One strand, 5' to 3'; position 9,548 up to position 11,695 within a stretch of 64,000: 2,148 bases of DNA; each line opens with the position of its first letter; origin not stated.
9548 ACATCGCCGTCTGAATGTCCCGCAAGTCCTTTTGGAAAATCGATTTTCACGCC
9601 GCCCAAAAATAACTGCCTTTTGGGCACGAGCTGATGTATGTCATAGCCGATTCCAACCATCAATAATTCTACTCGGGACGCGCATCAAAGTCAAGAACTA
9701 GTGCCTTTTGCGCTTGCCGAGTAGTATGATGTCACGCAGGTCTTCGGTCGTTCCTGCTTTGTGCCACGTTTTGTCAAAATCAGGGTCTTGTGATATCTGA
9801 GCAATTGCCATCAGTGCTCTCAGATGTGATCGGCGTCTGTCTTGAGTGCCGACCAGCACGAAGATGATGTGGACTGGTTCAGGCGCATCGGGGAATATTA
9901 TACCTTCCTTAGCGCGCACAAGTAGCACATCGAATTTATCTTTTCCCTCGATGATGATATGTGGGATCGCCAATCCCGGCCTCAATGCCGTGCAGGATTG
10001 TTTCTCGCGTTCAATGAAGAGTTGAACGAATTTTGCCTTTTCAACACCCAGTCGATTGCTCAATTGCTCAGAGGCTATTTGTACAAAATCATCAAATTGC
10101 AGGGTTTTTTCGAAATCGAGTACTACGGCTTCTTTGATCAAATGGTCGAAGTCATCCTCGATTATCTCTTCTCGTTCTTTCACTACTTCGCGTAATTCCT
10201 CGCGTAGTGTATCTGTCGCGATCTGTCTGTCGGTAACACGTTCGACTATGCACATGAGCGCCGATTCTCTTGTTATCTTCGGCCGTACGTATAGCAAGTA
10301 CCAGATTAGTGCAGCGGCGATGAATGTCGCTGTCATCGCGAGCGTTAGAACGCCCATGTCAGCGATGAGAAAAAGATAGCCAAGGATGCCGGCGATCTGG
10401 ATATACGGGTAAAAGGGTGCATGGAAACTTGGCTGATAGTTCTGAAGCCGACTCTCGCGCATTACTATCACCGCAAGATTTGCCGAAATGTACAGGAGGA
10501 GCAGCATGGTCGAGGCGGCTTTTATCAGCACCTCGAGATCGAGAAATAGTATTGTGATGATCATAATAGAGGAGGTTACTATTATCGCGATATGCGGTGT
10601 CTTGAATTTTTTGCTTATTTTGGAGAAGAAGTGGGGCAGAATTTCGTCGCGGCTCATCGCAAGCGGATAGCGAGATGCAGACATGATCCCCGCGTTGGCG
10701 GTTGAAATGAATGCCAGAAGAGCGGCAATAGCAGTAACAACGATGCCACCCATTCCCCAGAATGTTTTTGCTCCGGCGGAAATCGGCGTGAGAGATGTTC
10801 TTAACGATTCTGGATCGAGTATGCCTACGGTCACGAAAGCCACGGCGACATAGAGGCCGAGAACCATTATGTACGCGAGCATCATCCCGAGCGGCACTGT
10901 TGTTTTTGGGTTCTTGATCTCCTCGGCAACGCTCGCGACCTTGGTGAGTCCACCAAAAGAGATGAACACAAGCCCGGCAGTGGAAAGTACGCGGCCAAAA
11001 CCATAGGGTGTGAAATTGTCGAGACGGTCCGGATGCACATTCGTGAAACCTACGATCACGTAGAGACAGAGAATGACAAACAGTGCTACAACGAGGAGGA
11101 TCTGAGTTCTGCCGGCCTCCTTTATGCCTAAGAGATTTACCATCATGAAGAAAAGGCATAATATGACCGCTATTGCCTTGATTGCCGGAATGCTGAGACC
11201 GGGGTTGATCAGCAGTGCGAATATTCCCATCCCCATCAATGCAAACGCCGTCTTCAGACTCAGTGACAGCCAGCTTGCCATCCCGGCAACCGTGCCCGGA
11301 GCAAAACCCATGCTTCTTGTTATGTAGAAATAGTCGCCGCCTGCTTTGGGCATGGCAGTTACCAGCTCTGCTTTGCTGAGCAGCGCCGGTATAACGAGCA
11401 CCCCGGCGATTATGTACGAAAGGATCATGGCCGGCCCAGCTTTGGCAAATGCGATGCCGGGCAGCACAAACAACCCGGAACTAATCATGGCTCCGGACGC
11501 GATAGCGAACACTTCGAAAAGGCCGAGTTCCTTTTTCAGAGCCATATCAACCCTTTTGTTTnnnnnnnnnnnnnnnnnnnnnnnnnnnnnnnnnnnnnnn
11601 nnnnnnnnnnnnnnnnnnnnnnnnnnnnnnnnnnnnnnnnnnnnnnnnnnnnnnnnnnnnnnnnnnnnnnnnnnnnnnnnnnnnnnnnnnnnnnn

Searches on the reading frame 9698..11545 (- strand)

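Call 86: search_protein_families(library=pfam, proteins=[window:9698-11545:-], max_evalue=0.00001)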
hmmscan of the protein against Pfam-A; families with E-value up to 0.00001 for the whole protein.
window:9698-11545:- (615 aa): 3 families
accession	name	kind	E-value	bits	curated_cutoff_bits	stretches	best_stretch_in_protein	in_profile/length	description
PF13520.12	AA_permease_2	-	2.4e-46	159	27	1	7-400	1-403/427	Amino acid permease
PF00324.27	AA_permease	-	2.3e-41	142.4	24.6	1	12-402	2-425/470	Amino acid permease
PF00359.27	PTS_EIIA_2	-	4.3e-22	79.1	27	1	485-607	18-141/144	Phosphoenolpyruvate-dependent sugar phosphotransferase system, EIIA 2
